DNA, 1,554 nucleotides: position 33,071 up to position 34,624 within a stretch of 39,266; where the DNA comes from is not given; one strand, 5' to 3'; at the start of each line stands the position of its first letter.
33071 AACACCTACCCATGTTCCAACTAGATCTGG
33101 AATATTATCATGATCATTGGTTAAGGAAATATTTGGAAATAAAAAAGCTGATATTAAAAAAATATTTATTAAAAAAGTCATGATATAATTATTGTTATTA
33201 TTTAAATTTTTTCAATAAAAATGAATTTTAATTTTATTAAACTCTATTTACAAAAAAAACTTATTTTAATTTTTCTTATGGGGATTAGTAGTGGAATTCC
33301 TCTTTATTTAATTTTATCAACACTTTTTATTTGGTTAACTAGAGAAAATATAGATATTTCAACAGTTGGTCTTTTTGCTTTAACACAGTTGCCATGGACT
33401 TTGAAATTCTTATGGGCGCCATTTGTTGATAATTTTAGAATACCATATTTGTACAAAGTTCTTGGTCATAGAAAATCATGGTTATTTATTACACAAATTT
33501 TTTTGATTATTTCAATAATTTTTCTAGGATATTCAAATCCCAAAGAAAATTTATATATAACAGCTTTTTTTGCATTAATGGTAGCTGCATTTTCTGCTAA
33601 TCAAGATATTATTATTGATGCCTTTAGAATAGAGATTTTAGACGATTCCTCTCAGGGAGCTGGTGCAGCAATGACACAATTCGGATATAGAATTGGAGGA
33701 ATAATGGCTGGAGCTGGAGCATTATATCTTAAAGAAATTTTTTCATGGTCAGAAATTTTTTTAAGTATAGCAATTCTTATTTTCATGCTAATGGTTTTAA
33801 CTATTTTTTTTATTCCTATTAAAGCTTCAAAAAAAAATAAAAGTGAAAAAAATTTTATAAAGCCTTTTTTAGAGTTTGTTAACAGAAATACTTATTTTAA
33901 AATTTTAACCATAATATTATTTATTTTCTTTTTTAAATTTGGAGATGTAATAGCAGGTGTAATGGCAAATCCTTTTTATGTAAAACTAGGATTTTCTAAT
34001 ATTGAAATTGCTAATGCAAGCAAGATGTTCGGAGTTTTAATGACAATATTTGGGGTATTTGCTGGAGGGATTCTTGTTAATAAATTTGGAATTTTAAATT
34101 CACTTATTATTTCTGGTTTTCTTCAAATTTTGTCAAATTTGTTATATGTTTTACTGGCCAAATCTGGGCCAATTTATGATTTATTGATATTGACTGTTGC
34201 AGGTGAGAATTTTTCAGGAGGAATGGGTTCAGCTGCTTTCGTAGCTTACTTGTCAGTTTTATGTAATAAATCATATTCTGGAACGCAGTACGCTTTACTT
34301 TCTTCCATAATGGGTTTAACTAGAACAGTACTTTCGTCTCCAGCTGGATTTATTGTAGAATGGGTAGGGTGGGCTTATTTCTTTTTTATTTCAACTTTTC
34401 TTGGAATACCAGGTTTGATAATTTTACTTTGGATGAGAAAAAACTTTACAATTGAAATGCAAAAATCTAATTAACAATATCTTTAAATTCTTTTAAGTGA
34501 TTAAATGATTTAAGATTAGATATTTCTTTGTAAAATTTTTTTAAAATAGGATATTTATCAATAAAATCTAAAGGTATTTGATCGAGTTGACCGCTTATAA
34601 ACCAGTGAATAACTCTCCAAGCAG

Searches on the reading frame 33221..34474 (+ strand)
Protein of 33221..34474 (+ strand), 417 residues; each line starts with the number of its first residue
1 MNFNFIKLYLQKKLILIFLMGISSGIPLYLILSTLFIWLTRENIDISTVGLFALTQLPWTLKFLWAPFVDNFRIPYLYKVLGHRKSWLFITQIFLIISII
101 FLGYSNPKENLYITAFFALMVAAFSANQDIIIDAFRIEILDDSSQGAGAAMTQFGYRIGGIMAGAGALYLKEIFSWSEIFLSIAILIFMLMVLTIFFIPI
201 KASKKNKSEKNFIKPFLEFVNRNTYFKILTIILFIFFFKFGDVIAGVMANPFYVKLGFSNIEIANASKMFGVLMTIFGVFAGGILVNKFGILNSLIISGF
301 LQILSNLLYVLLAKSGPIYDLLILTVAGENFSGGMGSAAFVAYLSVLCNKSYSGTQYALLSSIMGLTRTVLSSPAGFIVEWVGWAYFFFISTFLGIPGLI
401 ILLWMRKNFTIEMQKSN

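Call 36: search_protein_families(library=ncbifam, proteins=[window:33221-34474:+], max_evalue=0.001)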
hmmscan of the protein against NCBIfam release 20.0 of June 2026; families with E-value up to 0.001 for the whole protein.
window:33221-34474:+ (417 aa): 6 families
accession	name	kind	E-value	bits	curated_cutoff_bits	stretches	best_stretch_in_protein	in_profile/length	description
TIGR00901.2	2A0125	subfamily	5.5e-138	460.1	350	1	9-404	1-416/417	AmpG family muropeptide MFS transporter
NF008867.0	PRK11902.1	equivalog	3.9e-91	306.1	656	1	5-408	6-406/419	muropeptide transporter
NF008238.0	PRK11010.1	equivalog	1.3e-88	298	756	1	2-413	2-410/492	muropeptide MFS transporter AmpG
TIGR02718.1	sider_RhtX_FptX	subfamily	1.1e-32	113.5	356.15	1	15-405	4-390/390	RhtX/FptX family siderophore transporter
TIGR00880.1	2_A_01_02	superfamily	0.00022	21.4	131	0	269-405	6-138/141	multidrug resistance protein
NF038246.1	bile_salt_MFS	equivalog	0.00055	18.9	400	1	205-406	208-404/408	conjugated bile salt MFS transporter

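Call 83: find_homologous_proteins(query=window:33221-34474:+, max_evalue=1e-30)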
Query window:33221-34474:+ (417 aa): 6812 proteins with E <= 1e-30 among 8000 candidates; the best 120 are listed.
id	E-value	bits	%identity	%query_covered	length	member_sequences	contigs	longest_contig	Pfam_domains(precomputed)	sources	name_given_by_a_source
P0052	1.7e-260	882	100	100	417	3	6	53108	PF13000.14,PF07690.22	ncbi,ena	-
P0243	3.6e-244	828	91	100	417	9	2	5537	PF13347.13,PF13000.14,PF07690.22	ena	-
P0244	4.4e-201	686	76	100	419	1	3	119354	PF13347.13,PF13000.14,PF07690.22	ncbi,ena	-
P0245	1.4e-200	685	75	100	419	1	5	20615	PF13347.13,PF13000.14,PF07690.22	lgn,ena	-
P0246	4.6e-198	676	75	100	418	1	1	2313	PF13000.14,PF07690.22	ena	-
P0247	6.7e-196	669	75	100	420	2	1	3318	PF13000.14,PF07690.22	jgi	jgi:PAT family beta-lactamase induction signal transducer AmpG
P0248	4.4e-195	667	75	100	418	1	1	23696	PF13000.14,PF07690.22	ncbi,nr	ncbi:MAG: MFS transporter [Pseudomonadota bacterium]|nr:MFS transporter [Pseudomonadota bacterium]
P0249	1.1e-193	662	76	95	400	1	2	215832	PF13347.13,PF13000.14,PF07690.22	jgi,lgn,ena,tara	tara:strand:- start:579 stop:1781 length:1203 start_codon:yes stop_codon:yes gene_type:complete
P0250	5.0e-191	653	81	90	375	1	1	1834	PF13347.13,PF13000.14,PF07690.22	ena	-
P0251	5.9e-190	650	70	100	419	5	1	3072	PF13000.14,PF07690.22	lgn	-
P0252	5.3e-188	643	72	100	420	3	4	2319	PF13000.14,PF03092.23,PF07690.22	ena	-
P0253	5.5e-188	643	74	100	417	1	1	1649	PF13000.14,PF03092.23,PF07690.22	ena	-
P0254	6.3e-188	643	73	99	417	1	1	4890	PF13000.14,PF07690.22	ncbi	-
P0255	4.4e-186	637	69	99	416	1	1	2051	PF13347.13,PF13000.14,PF07690.22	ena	-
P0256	5.3e-186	637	70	100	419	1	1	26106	PF13000.14,PF07690.22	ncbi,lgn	-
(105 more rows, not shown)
